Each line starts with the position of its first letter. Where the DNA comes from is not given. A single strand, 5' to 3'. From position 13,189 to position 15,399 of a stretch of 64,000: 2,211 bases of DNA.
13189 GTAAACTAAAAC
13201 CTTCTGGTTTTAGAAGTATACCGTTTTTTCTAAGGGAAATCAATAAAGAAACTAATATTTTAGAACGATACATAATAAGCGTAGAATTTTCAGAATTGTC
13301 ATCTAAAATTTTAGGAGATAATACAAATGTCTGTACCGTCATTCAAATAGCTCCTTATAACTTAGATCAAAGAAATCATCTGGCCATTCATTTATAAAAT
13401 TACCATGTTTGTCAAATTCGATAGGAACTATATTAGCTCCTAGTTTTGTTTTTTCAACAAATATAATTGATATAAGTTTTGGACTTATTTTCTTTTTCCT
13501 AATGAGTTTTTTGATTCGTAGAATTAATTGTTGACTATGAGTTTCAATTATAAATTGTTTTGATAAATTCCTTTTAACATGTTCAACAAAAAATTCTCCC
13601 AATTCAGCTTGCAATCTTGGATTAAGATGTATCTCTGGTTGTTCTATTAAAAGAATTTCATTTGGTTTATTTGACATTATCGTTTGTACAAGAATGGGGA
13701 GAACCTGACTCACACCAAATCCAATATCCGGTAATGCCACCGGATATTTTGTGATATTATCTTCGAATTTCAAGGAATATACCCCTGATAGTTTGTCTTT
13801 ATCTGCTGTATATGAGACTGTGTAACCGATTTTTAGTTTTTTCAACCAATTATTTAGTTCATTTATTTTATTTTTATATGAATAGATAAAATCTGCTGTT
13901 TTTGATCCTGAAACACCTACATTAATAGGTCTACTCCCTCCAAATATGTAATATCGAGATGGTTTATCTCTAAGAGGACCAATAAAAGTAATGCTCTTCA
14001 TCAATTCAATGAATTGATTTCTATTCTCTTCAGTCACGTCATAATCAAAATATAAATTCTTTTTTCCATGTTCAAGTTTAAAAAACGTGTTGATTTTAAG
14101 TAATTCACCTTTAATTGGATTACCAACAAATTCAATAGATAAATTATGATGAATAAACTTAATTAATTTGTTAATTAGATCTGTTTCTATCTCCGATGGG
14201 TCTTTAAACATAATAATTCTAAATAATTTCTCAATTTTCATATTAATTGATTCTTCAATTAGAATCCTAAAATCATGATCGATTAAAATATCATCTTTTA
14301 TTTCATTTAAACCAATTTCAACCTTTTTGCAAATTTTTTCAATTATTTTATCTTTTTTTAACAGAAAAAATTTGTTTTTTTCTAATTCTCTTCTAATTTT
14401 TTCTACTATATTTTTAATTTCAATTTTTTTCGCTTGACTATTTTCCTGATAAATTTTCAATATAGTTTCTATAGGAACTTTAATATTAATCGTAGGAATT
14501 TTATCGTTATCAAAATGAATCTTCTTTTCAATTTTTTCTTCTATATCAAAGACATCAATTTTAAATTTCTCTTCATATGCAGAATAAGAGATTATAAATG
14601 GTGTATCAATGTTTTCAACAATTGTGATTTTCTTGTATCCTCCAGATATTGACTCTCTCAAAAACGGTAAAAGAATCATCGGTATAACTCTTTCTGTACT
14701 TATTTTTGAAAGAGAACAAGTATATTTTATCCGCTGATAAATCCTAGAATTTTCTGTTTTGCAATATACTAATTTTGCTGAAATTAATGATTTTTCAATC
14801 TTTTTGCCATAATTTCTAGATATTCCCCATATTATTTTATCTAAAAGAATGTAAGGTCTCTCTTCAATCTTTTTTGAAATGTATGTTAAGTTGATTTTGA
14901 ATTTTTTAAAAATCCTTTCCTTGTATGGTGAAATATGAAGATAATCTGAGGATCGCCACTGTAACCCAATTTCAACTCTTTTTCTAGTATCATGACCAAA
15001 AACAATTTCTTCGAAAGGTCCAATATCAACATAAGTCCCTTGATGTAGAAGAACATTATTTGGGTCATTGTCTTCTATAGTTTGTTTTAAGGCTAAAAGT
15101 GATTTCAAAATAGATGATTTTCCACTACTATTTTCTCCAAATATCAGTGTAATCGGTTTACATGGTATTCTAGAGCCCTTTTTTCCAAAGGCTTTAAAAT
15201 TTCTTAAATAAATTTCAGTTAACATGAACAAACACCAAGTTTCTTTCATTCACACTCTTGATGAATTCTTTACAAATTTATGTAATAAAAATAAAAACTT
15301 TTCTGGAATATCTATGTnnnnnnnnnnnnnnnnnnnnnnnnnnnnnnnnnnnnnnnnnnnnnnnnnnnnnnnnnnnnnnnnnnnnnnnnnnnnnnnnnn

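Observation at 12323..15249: ABC-ATPase plus Cys4 partner resembles Septu/PARIS-type pairs, but with a W in the HNH histidine position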

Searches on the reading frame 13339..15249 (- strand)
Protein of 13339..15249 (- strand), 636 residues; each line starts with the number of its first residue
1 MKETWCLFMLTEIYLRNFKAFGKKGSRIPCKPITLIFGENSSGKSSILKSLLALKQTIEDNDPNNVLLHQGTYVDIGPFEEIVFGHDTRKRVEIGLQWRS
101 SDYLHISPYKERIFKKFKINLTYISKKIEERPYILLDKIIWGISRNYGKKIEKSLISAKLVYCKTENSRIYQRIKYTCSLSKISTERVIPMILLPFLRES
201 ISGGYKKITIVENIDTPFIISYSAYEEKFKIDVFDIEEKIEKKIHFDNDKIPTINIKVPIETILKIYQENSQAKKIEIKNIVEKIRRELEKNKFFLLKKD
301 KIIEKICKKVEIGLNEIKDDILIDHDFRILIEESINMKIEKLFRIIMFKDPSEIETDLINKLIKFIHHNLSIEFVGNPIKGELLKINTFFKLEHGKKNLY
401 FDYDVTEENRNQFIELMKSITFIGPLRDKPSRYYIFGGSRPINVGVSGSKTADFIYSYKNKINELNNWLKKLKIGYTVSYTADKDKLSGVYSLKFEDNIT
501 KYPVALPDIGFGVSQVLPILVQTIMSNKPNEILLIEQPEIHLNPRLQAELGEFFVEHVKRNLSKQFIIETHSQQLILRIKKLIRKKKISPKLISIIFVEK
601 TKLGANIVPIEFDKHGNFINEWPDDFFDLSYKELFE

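Call 3: search_protein_families(library=pfam, proteins=[window:13339-15249:-], max_evalue=1)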
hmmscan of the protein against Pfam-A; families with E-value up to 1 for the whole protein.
window:13339-15249:- (636 aa): 12 families
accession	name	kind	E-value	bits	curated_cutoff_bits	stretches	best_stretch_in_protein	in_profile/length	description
PF13304.12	AAA_21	-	6.1e-18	66.4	27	2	469-576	220-303/304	AAA domain, putative AbiEii toxin, Type IV TA system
PF13175.12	AAA_15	-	2.9e-14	53.9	32.1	1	9-576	1-374/374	AAA ATPase domain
PF02463.25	SMC_N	-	7.4e-07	29.3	40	1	9-51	1-44/220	RecF/RecN/SMC N terminal domain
PF12476.13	DUF3696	-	1.3e-05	25.8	22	1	588-635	1-50/52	Protein of unknown function (DUF3696)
PF13555.12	AAA_29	-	0.0008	19.5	27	1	10-53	1-44/61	P-loop containing region of AAA domain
PF00005.33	ABC_tran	-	0.0073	17.3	25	1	29-60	9-40/137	ABC transporter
PF13514.12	AAA_27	-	0.013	15.5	22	1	31-68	26-63/206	AAA domain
PF13191.12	AAA_16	-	0.07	14.1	32.6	1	28-65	21-52/167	AAA ATPase domain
PF00350.29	Dynamin_N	-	0.42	11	27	1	36-53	3-20/168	Dynamin family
PF08426.15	ICE2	-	0.55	9.7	25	0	140-202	201-263/405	ICE2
PF13476.12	AAA_23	-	0.57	11.2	27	1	13-298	2-185/201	AAA domain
PF20697.3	NTase-conflict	-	0.8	9.5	24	0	275-330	55-110/259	Pol beta superfamily nucleotidyltransferase in conflict systems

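Call 4: search_protein_families(library=padloc, proteins=[window:13339-15249:-], max_evalue=1)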
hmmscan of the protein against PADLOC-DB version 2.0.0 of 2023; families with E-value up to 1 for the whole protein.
window:13339-15249:- (636 aa): 61 families (the best 25 are shown)
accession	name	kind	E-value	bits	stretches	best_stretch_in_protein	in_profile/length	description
PDLC03878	NsnB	-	1.7e-58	197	2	391-634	86-339/345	-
PDLC04148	HEC-03B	-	1.9e-52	176.8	2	410-628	206-435/458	-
PDLC04707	PDC-M55A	-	9.3e-51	171.1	2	406-633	174-405/421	-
PDLC02979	AriA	-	2.4e-22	78.2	1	9-576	1-373/373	-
PDLC02980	AriA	-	5.4e-18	64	2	333-576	96-303/304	-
PDLC02335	AbiLi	-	4.7e-14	50.2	1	6-588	46-248/326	AbiLi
PDLC04177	HEC-01A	-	3.7e-13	47.3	2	9-60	4-55/393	-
PDLC04176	HEC-01A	-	6.5e-12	43.5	2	462-577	210-322/371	-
PDLC02981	AriAB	-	3.1e-11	40.7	1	524-576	325-377/694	-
PDLC04144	HEC-01B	-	9.3e-11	39.4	2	466-576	233-341/395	-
PDLC04182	HEC-01A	-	1.2e-10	39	2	489-576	266-351/406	-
PDLC00096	GajA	-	6.7e-10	36.3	2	531-576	290-337/630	AAA ATPase domain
PDLC04180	HEC-01A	-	8.4e-10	36.4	2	519-577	265-322/382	-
PDLC04135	mad3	-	1.3e-09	36.1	2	9-317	1-233/374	mads_3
PDLC04214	HEC-02A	-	1.3e-09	35.9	2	9-61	1-52/338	-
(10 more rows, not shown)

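Call 5: search_protein_families(library=ncbifam, proteins=[window:13339-15249:-], max_evalue=1)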
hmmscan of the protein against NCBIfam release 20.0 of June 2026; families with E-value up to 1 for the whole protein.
window:13339-15249:- (636 aa): 9 families
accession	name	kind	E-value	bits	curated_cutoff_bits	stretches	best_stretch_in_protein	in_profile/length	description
TIGR04435.1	restrict_AAA_1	hypoth_equivalog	2.1e-07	30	300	2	470-611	359-508/568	restriction system-associated AAA family ATPase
NF047739.1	antiphage_MADS3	equivalog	8.5e-05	21.9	420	1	9-98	1-89/427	methylation-associated defense system AAA family ATPase MAD3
TIGR00611.2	recf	equivalog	0.00019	20.7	172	1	10-54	1-44/339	DNA replication/repair protein RecF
TIGR02169.1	SMC_prok_A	equivalog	0.002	15.9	729.4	1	11-52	3-44/1165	chromosome segregation protein SMC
TIGR00972.1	3a0107s01c2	equivalog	0.022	14.1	343.2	1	13-65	9-61/248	phosphate ABC transporter ATP-binding protein PstB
TIGR02142.1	modC_ABC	equivalog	0.11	11.7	285.05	0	27-56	19-48/353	molybdenum ABC transporter ATP-binding protein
NF041035.1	Rad50_Halo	equivalog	0.18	10.1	1000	1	10-50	3-42/883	DNA double-strand break repair ATPase Rad50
TIGR00518.1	alaDH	equivalog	0.19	10.7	391.85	1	548-618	204-274/370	alanine dehydrogenase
NF002572.0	PRK02224.1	equivalog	0.21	9.8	1087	1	10-50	3-42/888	DNA double-strand break repair ATPase Rad50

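Call 75: search_dna_similar(query=window:13339-15249:-, collection=plasmids, mode=protein, max_rows=30, max_evalue=1e-8)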
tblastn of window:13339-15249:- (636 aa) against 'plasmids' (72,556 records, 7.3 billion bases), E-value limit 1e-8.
Records with a match: 34; places in all: 35; records where one place covers at least 80% of the query: 0.
Best place of each record, by identity: <60% 34.
By first word of the organism name: Bacillus 9; Aeromonas 6; Nostoc 4; Acinetobacter 3; Rhodococcus 2; Azotobacter 2; Methylocella 2; Azospirillum 1; Pseudoalteromonas 1; Vibrio 1; and 3 more.
By predicted mobility (MOB-suite, as given by PLSDB): non-mobilizable 20; conjugative 7; mobilizable 7.
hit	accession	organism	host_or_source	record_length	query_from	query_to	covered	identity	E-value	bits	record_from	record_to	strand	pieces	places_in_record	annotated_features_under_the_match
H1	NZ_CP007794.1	Azospirillum argentinense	Triticum aestivum L.,Root,wheat ...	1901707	420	635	34%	38.8%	3e-33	144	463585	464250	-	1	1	record has no annotation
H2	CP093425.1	Bacillus pacificus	cell culture,sufu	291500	410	636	36%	31.7%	6e-16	90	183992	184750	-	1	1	DUF3696 domain-containing protein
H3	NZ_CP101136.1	Bacillus paranthracis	single cell,soil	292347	410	636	36%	31.7%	6e-16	90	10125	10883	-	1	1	DUF3696 domain-containing protein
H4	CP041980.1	Bacillus paranthracis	Homo sapiens,stool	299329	410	636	36%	31.7%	6e-16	90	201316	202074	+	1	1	DUF3696 domain-containing protein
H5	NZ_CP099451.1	Bacillus pacificus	chicken,assembly Genome,intestine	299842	410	636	36%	31.7%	6e-16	90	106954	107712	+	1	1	DUF3696 domain-containing protein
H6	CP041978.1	Bacillus pacificus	Homo sapiens,stool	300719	410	636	36%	31.7%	6e-16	90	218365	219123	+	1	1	DUF3696 domain-containing protein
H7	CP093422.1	Bacillus paranthracis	cell culture,sufu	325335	410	636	36%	31.7%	6e-16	90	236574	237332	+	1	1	DUF3696 domain-containing protein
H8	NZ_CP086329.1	Bacillus pacificus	single cell culture,sludge from ...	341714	410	636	36%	31.7%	6e-16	90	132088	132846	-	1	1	DUF3696 domain-containing protein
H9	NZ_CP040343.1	Bacillus cereus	Apostichopus japonicus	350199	410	636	36%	31.7%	6e-16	90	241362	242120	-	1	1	DUF3696 domain-containing protein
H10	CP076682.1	Pseudoalteromonas shioyasakiensis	isolated microorganism,Ocean water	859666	418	633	34%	33.2%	4e-17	94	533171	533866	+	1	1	DUF3696 domain-containing protein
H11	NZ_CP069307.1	Rhodococcus aetherivorans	monoisolate,Minnesota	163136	415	627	33%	32.5%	2e-18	98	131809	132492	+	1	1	DUF3696 domain-containing protein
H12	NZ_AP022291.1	Aeromonas veronii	-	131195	417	627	33%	30.9%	7e-21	105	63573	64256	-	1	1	DUF3696 domain-containing protein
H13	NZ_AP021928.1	Aeromonas caviae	-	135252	417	627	33%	30.9%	7e-21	105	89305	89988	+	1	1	DUF3696 domain-containing protein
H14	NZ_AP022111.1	Aeromonas caviae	-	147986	417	627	33%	30.9%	7e-21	105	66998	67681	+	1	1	DUF3696 domain-containing protein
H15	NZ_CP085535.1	Aeromonas salmonicida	Brook charr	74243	417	627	33%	30.9%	1e-20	104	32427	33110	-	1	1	DUF3696 domain-containing protein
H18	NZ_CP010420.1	Azotobacter chroococcum NCIMB 8003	cell culture,soil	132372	387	627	38%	27.0%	2e-21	107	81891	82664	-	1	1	DUF3696 domain-containing protein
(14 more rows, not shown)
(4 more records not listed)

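Call 76: get_annotated_region(hit=H12, flank=5000)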
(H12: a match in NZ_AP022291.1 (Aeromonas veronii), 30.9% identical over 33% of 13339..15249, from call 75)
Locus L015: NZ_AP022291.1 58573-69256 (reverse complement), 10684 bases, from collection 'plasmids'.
description: Aeromonas veronii strain WP9-W18-ESBL-04 plasmid pWP9-W18-ESBL-04_1, complete sequence
organism: Aeromonas veronii (NCBI taxid 654)
taxonomy: Bacteria; Pseudomonadota; Gammaproteobacteria; Aeromonadales; Aeromonadaceae; Aeromonas; Aeromonas veronii
host: -; source: -; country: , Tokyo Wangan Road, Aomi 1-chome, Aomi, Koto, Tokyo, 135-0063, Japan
typing (MOB-suite, as given by PLSDB): conjugative; replicon rep_cluster_1169; relaxase MOBF; mating-pair formation MPF_F
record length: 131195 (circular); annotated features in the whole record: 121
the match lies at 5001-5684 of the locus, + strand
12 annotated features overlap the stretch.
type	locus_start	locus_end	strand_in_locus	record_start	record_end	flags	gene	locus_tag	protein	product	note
CDS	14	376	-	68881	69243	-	-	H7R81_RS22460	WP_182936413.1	DNA repair protein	-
CDS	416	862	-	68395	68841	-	radC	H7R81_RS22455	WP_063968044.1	DNA repair protein RadC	GO:0006281 - DNA repair [Evidence IEA]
CDS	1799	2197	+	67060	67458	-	-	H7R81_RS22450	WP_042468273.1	DUF6088 family protein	-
CDS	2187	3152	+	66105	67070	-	-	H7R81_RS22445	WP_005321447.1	nucleotidyl transferase AbiEii/AbiGii toxin family protein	-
CDS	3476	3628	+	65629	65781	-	-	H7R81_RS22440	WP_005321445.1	Hok/Gef family protein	-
CDS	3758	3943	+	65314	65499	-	-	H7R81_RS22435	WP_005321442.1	hypothetical protein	-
CDS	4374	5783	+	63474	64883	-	-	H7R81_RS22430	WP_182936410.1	DUF3696 domain-containing protein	-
CDS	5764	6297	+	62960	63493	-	-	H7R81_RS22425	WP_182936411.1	hypothetical protein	-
CDS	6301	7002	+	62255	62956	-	-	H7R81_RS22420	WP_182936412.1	RNA ligase family protein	-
CDS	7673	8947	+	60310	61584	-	-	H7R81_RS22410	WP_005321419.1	metallophosphoesterase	-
CDS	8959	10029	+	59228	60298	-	-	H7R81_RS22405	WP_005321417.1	GTPase-associated system all-helical protein GASH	-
CDS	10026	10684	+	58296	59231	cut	-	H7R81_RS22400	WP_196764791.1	hypothetical protein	-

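Call 77: get_annotated_region(hit=H2, flank=5000)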
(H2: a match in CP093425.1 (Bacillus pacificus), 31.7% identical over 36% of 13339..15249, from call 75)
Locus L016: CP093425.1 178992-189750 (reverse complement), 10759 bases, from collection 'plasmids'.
description: Bacillus pacificus strain MP6 plasmid p1, complete sequence
organism: Bacillus pacificus (NCBI taxid 2026187)
taxonomy: Bacteria; Bacillota; Bacilli; Bacillales; Bacillaceae; Bacillus; Bacillus pacificus
host: -; source: cell culture,sufu; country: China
typing (MOB-suite, as given by PLSDB): non-mobilizable; replicon rep_cluster_125,rep_cluster_1698; mating-pair formation MPF_T
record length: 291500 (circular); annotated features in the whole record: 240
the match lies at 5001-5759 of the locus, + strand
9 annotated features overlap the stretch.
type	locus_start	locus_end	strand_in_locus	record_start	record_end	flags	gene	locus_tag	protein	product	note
CDS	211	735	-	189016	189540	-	-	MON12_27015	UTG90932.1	C40 family peptidase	-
CDS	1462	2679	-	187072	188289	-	-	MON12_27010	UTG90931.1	abortive infection system toxin AbiGii family protein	-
CDS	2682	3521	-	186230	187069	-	-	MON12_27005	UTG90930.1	abortive infection system antitoxin AbiGi family protein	-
CDS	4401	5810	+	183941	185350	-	-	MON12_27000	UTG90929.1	DUF3696 domain-containing protein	-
CDS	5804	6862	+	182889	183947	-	-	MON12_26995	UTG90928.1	hypothetical protein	-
CDS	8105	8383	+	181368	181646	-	-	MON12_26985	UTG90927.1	metalloregulator ArsR/SmtB family transcription factor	-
CDS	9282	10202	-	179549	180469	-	-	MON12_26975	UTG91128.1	Rpn family recombination-promoting nuclease/putative transposase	-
CDS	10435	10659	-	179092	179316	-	-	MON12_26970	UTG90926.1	DUF2187 family protein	-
CDS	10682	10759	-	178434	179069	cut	-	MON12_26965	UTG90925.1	recombinase family protein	-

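Call 78: get_annotated_region(hit=H18, flank=5000)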
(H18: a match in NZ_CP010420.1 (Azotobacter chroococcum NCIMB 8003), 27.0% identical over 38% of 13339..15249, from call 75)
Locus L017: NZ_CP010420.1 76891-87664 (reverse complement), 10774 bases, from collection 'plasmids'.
description: Azotobacter chroococcum NCIMB 8003 plasmid pAcX50e, complete sequence
organism: Azotobacter chroococcum NCIMB 8003 (NCBI taxid 1328314)
taxonomy: Bacteria; Pseudomonadota; Gammaproteobacteria; Pseudomonadales; Pseudomonadaceae; Azotobacter; Azotobacter chroococcum; Azotobacter chroococcum NCIMB 8003
host: -; source: cell culture,soil; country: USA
typing (MOB-suite, as given by PLSDB): mobilizable; replicon rep_cluster_1301; relaxase MOBH
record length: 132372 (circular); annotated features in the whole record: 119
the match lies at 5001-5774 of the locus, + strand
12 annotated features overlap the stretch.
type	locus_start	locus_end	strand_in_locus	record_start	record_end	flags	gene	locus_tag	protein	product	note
CDS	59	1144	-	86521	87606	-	-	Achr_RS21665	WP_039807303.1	IS5 family transposase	-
CDS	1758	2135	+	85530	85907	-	-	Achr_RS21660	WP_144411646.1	hypothetical protein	-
CDS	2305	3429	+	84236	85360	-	-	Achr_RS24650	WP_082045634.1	DUF3800 domain-containing protein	-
CDS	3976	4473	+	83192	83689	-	-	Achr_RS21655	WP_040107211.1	DEAD/DEAH box helicase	-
CDS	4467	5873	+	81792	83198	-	-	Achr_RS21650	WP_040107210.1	DUF3696 domain-containing protein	-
CDS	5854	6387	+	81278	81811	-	-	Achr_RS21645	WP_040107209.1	hypothetical protein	-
CDS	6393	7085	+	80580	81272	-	-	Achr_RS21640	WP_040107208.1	RNA ligase family protein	-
CDS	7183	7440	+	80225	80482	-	-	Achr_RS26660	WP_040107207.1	hypothetical protein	-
CDS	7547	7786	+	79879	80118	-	-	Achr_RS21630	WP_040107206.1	hypothetical protein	-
CDS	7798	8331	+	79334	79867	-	-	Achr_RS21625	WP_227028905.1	hypothetical protein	-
CDS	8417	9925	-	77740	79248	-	-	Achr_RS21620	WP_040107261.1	3'-5' exonuclease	-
CDS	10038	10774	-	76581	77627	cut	-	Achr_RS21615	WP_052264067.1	MBL fold metallo-hydrolase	-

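Call 80: search_protein_families(library=padloc, proteins=[L016:5804-6862:+, L016:4401-5810:+, L015:5764-6297:+, L015:4374-5783:+, L015:6301-7002:+], max_evalue=0.01)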
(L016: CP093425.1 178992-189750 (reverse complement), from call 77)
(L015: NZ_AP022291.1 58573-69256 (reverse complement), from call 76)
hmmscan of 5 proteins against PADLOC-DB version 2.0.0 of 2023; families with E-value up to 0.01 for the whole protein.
L016:5804-6862:+ (352 aa): 1 family
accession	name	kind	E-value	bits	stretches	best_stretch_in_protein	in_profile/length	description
PDLC04708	PDC-M55B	-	2.5e-26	91.3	1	130-341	90-296/315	-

L016:4401-5810:+ (469 aa): 75 families (the best 25 are shown)
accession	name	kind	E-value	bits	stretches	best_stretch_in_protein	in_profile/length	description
PDLC04707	PDC-M55A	-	8e-80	266.9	1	2-461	4-416/421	-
PDLC03878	NsnB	-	3.1e-57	192.9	1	2-454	3-342/345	-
PDLC04148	HEC-03B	-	4.8e-52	175.5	1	5-457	6-447/458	-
PDLC02979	AriA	-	8.9e-21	73.1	2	264-392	268-373/373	-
PDLC02980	AriA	-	4.3e-12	44.6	2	315-391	239-302/304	-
PDLC02358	Old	-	4e-11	40.4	2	298-395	242-332/578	Old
PDLC00063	GajA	-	1e-09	35.6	1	315-394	316-402/679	AAA ATPase domain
PDLC04177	HEC-01A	-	1.9e-09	35.1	2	6-47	10-52/393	-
PDLC04710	PDC-M56A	-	2.2e-09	34.8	1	316-392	214-285/382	-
PDLC04033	PD-T4-4_A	-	7.1e-09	33.4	0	345-402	327-380/460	-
PDLC04176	HEC-01A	-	2.3e-08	31.8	1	344-394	277-323/371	-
PDLC04389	PDC-M07A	-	3.4e-08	30.9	1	2-39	7-43/443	-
PDLC04178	HEC-01A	-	4.1e-08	30.7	1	3-38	11-45/399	-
PDLC04175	HEC-01A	-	6.9e-08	29.9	1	9-48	11-52/363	-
PDLC04032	PD-T4-4_A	-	8.2e-08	29.6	1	345-430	348-425/474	-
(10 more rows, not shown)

L015:5764-6297:+ (177 aa): 1 family
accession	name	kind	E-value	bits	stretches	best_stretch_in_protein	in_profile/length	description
PDLC04147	HEC-03A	-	2.1e-24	84.4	1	2-160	1-156/159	-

L015:4374-5783:+ (469 aa): 89 families (the best 25 are shown)
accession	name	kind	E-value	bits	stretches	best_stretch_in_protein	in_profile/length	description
PDLC04148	HEC-03B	-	7e-134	445.3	1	1-458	1-455/458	-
PDLC03878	NsnB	-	4.5e-59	198.9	1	1-440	1-335/345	-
PDLC04707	PDC-M55A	-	2.5e-57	192.8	1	2-457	3-417/421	-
PDLC02979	AriA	-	1.7e-25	88.6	2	278-387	269-373/373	-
PDLC02980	AriA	-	1.4e-15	56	1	24-388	1-304/304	-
PDLC04177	HEC-01A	-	3.7e-12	44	2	335-422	296-366/393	-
PDLC00077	GajA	-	7.9e-12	42.5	2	338-388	336-381/616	AAA ATPase domain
PDLC00071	GajA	-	1.8e-11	41.6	1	339-387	277-322/588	AAA ATPase domain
PDLC04178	HEC-01A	-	1.9e-11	41.7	2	322-389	274-333/399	-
PDLC02335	AbiLi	-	4.3e-11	40.4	1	1-421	49-262/326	AbiLi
PDLC04184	HEC-01A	-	5.8e-11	40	2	1-38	1-37/464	-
PDLC02981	AriAB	-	5.9e-11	39.8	2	335-388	330-378/694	-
PDLC04179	HEC-01A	-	6.3e-11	40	2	1-38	1-37/459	-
PDLC00063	GajA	-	8.6e-11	39.1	1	338-390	347-403/679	AAA ATPase domain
PDLC04182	HEC-01A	-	2.7e-10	37.8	2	335-391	305-355/406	-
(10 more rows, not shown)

L015:6301-7002:+ (233 aa): 0 families

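Call 81: get_annotated_region(hit=H1, flank=6000)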
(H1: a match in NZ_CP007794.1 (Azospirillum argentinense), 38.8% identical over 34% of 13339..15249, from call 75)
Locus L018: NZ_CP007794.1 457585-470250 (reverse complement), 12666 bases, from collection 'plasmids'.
description: Azospirillum argentinense strain Az39 plasmid AbAZ39_p1, complete sequence
organism: Azospirillum argentinense (NCBI taxid 2970906)
taxonomy: Bacteria; Pseudomonadota; Alphaproteobacteria; Rhodospirillales; Azospirillaceae; Azospirillum; Azospirillum argentinense
host: -; source: Triticum aestivum L.,Root,wheat rhizosphere; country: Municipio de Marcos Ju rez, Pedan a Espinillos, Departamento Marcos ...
typing (MOB-suite, as given by PLSDB): non-mobilizable; replicon rep_cluster_622
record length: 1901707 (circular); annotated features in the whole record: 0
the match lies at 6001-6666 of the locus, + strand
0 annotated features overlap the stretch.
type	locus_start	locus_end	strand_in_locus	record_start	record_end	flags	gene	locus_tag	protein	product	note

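Call 83: search_protein_families(library=padloc, proteins=[L018:2541-3758:+, L018:5215-6702:+, L018:6632-7708:+, L018:3317-3793:+], max_evalue=0.01)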
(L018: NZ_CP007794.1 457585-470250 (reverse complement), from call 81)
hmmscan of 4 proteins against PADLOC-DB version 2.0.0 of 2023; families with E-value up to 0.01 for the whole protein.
L018:2541-3758:+ (405 aa): 0 families

L018:5215-6702:+ (495 aa): 96 families (the best 25 are shown)
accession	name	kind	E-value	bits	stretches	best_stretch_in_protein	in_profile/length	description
PDLC03878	NsnB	-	1.4e-64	217.1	1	1-482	1-338/345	-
PDLC04148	HEC-03B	-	8.5e-53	178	2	248-483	201-441/458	-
PDLC04707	PDC-M55A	-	4.8e-50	168.8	2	249-483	174-406/421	-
PDLC02979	AriA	-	2.3e-25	88.2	1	1-422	1-371/373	-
PDLC02980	AriA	-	5.4e-17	60.7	2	374-424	260-303/304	-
PDLC04177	HEC-01A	-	2.2e-15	54.6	2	1-138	4-143/393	-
PDLC00096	GajA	-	3.4e-14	50.5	2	374-424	290-337/630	AAA ATPase domain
PDLC02981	AriAB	-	3.7e-14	50.3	2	2-52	3-53/694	-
PDLC02336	AbiLi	-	7.7e-13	46.7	1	1-48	1-48/340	AbiLi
PDLC04176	HEC-01A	-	1.7e-12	45.4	2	279-427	181-324/371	-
PDLC02915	ATPase-Toprim_I-B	-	3.1e-12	44.1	2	1-124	2-119/623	-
PDLC04611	PDC-M38A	-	8.2e-12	43.3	1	1-96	1-100/383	-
PDLC04175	HEC-01A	-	1.2e-11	42.3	1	2-50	6-53/363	-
PDLC00091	GajA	-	3.3e-11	40.7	2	2-45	3-47/627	AAA ATPase domain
PDLC04135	mad3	-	3.6e-11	41.2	1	2-143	2-138/374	mads_3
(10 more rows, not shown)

L018:6632-7708:+ (358 aa): 0 families

L018:3317-3793:+ (158 aa): 0 families
